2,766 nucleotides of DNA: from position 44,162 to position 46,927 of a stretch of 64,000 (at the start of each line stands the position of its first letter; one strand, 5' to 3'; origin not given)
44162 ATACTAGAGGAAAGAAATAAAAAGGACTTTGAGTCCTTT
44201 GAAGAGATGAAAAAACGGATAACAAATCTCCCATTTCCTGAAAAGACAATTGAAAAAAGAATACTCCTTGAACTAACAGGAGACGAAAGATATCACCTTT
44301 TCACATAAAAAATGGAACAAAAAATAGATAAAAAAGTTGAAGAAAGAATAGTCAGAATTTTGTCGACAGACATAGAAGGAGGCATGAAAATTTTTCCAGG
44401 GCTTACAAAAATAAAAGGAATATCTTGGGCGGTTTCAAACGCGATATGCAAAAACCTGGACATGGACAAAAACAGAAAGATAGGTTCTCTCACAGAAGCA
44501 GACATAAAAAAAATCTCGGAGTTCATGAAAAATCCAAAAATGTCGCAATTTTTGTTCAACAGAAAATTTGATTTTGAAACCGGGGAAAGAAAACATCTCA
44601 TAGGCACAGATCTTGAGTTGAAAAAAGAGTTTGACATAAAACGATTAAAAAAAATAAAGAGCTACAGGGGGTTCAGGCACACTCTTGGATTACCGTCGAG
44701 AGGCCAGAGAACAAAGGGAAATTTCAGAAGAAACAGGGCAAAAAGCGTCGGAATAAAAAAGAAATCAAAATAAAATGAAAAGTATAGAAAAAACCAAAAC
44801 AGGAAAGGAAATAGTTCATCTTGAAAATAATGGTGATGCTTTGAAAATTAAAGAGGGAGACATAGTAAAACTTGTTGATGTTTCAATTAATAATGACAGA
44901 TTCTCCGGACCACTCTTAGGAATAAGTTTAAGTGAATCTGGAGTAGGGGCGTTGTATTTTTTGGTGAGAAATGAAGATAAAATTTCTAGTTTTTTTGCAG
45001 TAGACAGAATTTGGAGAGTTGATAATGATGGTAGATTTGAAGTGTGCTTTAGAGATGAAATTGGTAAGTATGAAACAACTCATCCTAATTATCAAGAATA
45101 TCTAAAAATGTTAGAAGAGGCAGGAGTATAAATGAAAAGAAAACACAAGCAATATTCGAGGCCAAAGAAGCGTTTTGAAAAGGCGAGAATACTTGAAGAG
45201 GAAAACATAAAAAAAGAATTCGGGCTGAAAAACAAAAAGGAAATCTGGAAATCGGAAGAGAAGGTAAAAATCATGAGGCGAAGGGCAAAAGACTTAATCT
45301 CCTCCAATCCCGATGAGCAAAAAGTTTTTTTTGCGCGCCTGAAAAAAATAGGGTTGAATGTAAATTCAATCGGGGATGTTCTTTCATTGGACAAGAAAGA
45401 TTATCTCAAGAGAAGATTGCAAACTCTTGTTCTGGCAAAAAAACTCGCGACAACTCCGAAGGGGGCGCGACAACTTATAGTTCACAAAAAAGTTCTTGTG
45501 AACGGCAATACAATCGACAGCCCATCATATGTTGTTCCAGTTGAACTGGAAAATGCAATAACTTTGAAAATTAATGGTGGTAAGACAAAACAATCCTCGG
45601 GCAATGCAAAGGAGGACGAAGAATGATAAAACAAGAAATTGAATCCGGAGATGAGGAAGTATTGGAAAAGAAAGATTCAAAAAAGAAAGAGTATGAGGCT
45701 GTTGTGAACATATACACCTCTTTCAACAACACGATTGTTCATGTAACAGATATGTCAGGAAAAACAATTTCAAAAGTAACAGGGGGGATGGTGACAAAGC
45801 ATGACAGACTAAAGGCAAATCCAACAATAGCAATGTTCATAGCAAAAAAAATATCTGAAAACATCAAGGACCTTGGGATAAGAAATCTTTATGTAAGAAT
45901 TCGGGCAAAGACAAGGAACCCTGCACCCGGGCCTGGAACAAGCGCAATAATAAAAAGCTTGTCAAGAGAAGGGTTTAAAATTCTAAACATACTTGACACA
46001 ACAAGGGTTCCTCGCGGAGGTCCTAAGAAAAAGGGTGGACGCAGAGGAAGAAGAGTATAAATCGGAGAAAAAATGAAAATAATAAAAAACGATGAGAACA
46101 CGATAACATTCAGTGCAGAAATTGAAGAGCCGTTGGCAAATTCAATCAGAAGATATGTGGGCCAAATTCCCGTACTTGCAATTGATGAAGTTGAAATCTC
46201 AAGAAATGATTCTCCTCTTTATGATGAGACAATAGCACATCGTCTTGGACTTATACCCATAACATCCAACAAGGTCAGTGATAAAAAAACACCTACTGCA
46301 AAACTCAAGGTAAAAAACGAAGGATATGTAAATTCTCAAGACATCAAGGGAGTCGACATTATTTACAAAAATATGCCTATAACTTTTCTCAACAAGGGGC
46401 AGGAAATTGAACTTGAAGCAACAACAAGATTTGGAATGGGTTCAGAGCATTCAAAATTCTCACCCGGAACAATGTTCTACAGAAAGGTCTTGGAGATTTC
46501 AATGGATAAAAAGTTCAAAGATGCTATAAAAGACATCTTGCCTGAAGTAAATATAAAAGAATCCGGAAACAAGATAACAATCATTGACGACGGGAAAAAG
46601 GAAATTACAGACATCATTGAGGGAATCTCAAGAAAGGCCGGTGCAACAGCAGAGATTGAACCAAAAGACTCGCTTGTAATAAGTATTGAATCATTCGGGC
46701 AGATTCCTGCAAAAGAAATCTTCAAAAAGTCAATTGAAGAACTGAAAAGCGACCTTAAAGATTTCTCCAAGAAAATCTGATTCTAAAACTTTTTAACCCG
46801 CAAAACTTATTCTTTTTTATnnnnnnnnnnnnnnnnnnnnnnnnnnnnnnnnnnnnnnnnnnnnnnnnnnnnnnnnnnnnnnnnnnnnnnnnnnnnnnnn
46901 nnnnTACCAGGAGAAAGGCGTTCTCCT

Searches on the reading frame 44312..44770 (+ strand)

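Call 22: search_protein_families(library=ncbifam, proteins=[window:44312-44770:+], max_evalue=1e-8)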
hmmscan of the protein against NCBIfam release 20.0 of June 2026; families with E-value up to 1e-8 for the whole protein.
window:44312-44770:+ (153 aa): 3 families
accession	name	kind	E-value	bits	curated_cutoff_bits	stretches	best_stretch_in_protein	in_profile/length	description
TIGR03629.1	uS13_arch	equivalog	1.5e-45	155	175.55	1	12-151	4-143/144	30S ribosomal protein S13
NF003140.0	PRK04053.1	equivalog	4.4e-45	153.6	159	1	10-152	9-151/157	30S ribosomal protein S13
TIGR03631.1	uS13_bact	equivalog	9.4e-21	74.4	130.45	1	93-143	60-110/113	30S ribosomal protein S13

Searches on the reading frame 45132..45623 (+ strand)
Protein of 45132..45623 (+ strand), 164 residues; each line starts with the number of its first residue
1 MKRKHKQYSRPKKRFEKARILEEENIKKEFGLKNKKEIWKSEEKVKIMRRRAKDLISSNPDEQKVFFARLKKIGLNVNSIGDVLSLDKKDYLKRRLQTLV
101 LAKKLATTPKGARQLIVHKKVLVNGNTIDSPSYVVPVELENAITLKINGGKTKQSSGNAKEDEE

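Call 22: search_protein_families(library=ncbifam, proteins=[window:45132-45623:+], max_evalue=1e-8)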
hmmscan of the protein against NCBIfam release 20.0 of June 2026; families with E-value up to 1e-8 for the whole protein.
window:45132-45623:+ (164 aa): 4 families
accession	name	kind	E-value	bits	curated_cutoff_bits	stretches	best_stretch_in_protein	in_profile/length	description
NF003139.0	PRK04051.1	equivalog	4e-44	150.6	138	1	2-156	5-165/179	30S ribosomal protein S4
TIGR01018.1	uS4_arch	equivalog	1.3e-36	126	82.25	1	2-145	5-155/162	30S ribosomal protein S4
NF003717.0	PRK05327.1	equivalog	8.8e-12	45.3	116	1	91-146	89-142/202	30S ribosomal protein S4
TIGR01017.1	rpsD_bact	equivalog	2.7e-10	40.3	177.2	1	91-146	87-140/200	30S ribosomal protein S4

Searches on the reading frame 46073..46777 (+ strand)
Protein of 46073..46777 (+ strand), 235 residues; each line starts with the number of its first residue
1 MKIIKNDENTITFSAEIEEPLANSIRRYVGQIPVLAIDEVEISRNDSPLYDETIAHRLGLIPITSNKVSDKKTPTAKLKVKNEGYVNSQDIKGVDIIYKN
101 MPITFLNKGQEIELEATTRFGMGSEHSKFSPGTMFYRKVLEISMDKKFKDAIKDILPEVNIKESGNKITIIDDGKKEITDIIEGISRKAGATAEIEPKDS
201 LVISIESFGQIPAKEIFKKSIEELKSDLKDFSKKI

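Call 22: search_protein_families(library=ncbifam, proteins=[window:46073-46777:+], max_evalue=1e-8)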
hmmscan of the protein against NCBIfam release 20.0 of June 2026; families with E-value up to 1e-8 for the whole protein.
window:46073-46777:+ (235 aa): 2 families
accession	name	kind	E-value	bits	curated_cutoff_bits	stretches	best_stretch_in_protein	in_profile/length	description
NF001988.0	PRK00783.1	equivalog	3.4e-44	151.5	153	1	2-234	5-260/266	DNA-directed RNA polymerase subunit D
NF011548.0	PRK14979.1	equivalog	9.5e-26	91.2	194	1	13-142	16-150/195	DNA-directed RNA polymerase subunit D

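Call 56: find_homologous_proteins(query=window:46073-46777:+, max_evalue=1e-10)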
Query window:46073-46777:+ (235 aa): 2034 proteins with E <= 1e-10 among 2605 candidates; the best 120 are listed.
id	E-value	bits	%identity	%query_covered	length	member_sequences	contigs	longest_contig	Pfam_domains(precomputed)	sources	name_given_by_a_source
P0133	8.0e-142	488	100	100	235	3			PF01000.32,PF01193.30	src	-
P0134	3.3e-132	457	96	100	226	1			PF01000.32,PF01193.30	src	-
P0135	2.2e-86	307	63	100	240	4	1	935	PF01000.32,PF01193.30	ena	-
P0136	2.1e-84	300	62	100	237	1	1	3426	PF01000.32,PF01193.30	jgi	-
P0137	2.6e-84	300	61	100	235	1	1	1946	PF01000.32,PF01193.30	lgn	-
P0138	6.2e-83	296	60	100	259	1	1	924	PF01000.32,PF01193.30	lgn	-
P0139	1.3e-82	295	60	100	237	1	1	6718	PF01000.32,PF01193.30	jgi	-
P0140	1.5e-82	294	63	100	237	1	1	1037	PF01000.32,PF01193.30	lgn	-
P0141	9.4e-82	292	60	100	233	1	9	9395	PF01000.32,PF01193.30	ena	-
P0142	4.3e-81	290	57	100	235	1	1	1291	PF01000.32,PF01193.30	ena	-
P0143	8.9e-80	285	58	100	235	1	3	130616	PF01000.32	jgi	jgi:DNA-directed RNA polymerase subunit D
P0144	1.2e-79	285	60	100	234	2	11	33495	PF01000.32,PF01193.30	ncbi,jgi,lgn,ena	jgi:DNA-directed RNA polymerase subunit D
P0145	5.4e-79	283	58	100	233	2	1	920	PF01000.32,PF01193.30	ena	-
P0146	7.4e-79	282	60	100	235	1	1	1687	PF01000.32,PF01193.30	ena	-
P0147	7.4e-79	282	60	100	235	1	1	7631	PF01000.32,PF01193.30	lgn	-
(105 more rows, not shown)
